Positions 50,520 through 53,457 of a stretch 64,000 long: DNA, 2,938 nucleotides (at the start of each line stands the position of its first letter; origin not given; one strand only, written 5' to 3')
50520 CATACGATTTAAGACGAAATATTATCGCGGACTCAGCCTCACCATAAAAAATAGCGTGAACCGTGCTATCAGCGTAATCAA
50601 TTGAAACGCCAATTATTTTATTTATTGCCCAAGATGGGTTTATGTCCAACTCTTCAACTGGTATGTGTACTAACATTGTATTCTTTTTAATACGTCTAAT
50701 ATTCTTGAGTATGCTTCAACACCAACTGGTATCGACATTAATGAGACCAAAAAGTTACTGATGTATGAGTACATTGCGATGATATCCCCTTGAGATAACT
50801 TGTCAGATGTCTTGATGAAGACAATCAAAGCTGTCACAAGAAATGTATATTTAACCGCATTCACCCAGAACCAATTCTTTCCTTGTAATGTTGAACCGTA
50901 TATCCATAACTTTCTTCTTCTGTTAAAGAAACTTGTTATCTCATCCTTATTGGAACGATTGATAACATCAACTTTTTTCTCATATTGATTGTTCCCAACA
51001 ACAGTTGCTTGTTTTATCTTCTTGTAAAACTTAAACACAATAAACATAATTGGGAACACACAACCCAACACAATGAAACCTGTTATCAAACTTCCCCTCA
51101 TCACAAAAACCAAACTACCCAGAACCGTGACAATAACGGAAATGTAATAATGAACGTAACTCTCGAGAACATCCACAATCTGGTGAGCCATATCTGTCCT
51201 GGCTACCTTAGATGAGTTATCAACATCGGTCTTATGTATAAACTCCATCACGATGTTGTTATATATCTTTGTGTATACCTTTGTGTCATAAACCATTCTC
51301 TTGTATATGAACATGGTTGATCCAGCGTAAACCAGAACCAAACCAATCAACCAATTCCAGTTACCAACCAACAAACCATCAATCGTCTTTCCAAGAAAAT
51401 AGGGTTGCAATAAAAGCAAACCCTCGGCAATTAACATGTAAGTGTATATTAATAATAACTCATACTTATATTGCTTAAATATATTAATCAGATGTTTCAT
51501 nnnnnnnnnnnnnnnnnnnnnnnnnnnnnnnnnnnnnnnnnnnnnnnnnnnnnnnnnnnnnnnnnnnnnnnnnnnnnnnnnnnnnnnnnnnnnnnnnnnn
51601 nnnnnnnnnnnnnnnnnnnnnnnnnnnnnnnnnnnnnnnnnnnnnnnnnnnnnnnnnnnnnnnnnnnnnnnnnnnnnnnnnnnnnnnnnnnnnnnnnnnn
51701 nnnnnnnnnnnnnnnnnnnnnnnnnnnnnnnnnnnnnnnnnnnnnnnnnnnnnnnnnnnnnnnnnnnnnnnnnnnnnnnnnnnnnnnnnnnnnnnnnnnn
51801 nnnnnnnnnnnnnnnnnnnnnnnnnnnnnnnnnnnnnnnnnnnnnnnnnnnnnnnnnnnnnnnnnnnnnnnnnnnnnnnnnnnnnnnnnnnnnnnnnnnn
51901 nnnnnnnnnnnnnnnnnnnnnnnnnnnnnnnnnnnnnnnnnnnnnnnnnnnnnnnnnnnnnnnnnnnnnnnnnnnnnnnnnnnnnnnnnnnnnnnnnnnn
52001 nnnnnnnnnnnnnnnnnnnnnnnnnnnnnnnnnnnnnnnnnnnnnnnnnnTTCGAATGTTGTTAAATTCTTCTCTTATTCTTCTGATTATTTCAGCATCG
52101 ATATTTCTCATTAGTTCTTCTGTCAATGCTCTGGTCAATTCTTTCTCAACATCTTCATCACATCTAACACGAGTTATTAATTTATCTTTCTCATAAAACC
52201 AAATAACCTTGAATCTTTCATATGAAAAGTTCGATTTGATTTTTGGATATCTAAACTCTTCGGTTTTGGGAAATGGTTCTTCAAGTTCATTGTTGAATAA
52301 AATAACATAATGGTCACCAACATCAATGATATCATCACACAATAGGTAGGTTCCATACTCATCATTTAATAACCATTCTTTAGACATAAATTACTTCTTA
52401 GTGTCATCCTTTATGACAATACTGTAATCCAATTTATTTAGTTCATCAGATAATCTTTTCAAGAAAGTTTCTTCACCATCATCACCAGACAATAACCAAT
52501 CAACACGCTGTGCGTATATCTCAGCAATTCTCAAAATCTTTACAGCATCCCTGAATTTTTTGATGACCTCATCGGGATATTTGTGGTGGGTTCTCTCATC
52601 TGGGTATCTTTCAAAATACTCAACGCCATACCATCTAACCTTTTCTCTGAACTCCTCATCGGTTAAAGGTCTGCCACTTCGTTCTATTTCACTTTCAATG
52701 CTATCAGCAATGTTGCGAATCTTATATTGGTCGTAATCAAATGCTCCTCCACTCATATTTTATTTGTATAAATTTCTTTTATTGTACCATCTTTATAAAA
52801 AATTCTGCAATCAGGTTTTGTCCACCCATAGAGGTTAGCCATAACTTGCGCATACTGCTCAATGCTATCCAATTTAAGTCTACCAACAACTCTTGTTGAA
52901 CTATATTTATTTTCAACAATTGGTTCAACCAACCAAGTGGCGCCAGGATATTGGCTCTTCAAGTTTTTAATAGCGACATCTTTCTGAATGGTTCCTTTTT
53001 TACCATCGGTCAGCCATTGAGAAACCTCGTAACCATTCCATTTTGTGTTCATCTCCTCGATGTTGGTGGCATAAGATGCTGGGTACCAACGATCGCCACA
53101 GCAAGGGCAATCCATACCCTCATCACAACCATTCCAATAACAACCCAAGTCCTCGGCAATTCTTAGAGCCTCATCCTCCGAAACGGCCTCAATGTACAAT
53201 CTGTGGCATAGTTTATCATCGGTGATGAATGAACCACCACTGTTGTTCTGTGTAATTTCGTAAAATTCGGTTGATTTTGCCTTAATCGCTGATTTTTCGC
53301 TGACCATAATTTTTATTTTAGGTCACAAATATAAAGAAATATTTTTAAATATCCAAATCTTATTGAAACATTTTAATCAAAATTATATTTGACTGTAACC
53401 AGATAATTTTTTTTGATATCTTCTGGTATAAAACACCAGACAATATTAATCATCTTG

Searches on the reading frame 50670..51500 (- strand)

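Call 12: search_protein_families(library=pfam, proteins=[window:50670-51500:-], max_evalue=0.01)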
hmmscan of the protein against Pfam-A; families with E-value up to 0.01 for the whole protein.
window:50670-51500:- (276 aa): 3 families
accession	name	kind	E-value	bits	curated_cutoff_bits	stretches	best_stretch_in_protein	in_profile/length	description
PF13748.11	ABC_membrane_3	-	9.9e-21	74.7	27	1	6-227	3-227/237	ABC transporter transmembrane region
PF00664.28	ABC_membrane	-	0.00036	20.7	28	0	23-67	9-60/274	ABC transporter transmembrane region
PF17382.7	Ycf70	-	0.0085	16.9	25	0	138-186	33-81/89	Uncharacterized Ycf70-like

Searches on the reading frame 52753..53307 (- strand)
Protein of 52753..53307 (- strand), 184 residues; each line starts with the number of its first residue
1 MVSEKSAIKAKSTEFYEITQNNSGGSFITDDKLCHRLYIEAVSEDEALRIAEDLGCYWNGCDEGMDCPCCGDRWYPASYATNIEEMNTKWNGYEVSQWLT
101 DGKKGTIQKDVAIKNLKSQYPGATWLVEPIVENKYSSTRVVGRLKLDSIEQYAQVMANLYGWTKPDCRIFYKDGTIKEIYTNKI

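Call 76: search_protein_families(library=pfam, proteins=[window:52753-53307:-], max_evalue=0.01)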
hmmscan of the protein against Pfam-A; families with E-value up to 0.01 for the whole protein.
window:52753-53307:- (184 aa): 1 family
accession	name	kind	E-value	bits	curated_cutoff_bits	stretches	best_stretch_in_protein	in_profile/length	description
PF23969.1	DUF7296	-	1.6e-24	87.1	27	1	14-113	2-97/115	Domain of unknown function (DUF7296)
